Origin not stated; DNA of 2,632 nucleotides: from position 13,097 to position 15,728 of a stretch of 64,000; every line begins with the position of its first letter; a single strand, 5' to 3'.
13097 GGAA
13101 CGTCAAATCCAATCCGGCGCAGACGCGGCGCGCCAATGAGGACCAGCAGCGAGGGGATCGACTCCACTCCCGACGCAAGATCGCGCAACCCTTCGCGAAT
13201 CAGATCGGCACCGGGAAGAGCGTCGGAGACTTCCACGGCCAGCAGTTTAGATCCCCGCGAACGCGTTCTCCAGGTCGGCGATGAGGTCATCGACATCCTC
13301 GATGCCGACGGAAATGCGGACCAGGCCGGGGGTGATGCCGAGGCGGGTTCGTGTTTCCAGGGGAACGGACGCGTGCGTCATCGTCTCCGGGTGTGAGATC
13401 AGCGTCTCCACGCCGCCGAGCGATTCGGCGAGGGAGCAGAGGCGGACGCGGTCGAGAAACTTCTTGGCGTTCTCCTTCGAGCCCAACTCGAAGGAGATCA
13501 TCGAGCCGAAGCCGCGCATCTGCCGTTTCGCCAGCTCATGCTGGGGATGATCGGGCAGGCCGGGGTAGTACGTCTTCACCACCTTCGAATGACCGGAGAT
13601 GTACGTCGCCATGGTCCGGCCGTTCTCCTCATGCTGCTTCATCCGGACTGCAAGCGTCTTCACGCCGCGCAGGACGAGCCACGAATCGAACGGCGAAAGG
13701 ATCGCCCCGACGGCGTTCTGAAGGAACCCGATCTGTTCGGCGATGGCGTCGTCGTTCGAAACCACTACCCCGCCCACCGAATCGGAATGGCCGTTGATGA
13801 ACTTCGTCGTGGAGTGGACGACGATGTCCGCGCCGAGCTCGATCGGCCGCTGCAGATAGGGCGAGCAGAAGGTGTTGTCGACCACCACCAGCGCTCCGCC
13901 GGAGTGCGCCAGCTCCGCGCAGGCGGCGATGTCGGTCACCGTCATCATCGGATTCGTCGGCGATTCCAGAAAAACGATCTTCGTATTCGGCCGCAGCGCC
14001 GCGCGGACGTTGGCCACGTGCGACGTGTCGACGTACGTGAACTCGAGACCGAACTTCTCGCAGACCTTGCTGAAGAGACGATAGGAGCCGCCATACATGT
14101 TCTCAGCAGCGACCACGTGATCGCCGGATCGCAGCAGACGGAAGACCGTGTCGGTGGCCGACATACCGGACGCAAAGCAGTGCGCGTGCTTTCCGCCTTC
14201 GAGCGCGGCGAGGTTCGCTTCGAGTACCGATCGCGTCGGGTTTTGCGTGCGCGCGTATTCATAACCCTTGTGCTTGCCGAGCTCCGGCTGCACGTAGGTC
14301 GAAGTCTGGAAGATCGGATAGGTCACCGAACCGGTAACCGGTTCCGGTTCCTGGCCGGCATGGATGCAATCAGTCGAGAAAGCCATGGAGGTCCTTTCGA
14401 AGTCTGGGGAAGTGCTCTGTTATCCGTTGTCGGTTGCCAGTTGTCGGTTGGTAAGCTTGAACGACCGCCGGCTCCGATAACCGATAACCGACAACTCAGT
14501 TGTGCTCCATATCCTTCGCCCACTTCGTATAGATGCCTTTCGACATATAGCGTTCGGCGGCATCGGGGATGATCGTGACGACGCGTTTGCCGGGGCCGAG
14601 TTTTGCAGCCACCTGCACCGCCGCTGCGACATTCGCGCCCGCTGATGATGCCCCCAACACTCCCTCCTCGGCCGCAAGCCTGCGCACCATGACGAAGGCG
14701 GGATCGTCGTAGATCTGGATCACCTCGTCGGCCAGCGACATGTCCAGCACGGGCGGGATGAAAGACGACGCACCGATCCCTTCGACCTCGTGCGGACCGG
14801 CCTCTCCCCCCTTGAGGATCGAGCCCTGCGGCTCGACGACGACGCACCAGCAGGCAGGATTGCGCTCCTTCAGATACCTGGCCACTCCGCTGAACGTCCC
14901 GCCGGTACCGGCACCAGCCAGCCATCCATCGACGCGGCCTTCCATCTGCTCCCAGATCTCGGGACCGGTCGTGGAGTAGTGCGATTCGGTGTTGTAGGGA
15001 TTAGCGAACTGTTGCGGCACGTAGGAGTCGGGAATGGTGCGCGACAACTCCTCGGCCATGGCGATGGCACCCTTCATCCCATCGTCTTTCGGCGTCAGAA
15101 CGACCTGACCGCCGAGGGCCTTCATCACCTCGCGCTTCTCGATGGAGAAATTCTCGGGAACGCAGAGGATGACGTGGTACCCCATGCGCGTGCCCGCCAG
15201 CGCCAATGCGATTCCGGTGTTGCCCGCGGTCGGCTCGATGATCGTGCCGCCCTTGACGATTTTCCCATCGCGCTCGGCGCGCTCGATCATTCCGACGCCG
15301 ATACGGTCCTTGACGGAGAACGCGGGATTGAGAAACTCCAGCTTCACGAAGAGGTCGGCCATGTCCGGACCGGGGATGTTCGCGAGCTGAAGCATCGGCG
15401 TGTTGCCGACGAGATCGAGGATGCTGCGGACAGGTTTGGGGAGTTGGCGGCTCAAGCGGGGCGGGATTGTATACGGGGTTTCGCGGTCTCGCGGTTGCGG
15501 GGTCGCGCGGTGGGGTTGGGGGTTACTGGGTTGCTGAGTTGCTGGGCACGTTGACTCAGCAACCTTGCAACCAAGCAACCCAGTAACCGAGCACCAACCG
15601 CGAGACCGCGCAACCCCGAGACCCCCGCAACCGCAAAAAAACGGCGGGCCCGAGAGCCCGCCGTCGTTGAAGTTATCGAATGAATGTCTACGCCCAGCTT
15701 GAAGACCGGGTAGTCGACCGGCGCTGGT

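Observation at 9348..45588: Intergenic elements built from arrays of 7-9-nt tandem units, mostly as facing inverted arrays: conserved architecture, locus-specific unit sequence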

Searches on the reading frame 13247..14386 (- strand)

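Call 9: search_protein_families(library=pfam, proteins=[window:13247-14386:-])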
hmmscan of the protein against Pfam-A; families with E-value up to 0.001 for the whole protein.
window:13247-14386:- (379 aa): 4 families
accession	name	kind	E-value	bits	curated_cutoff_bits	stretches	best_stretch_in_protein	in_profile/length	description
PF01053.26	Cys_Met_Meta_PP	-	1.9e-160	534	27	1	5-376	2-380/381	Cys/Met metabolism PLP-dependent enzyme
PF00266.25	Aminotran_5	-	1.3e-05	24.8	21.5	1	85-197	85-203/371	Aminotransferase class-V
PF00155.27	Aminotran_1_2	-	6.8e-05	22.7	19.7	1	50-174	41-189/361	Aminotransferase class I and II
PF01041.23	DegT_DnrJ_EryC1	-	0.00024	20.9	19.8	1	49-224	23-200/360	DegT/DnrJ/EryC1/StrS aminotransferase family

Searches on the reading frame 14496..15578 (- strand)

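Call 9: search_protein_families(library=pfam, proteins=[window:14496-15578:-])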
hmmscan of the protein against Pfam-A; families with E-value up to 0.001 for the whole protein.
window:14496-15578:- (360 aa): 1 family
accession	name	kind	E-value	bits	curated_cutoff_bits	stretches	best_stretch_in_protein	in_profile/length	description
PF00291.31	PALP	-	1.8e-71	241.3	35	1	54-339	2-295/295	Pyridoxal-phosphate dependent enzyme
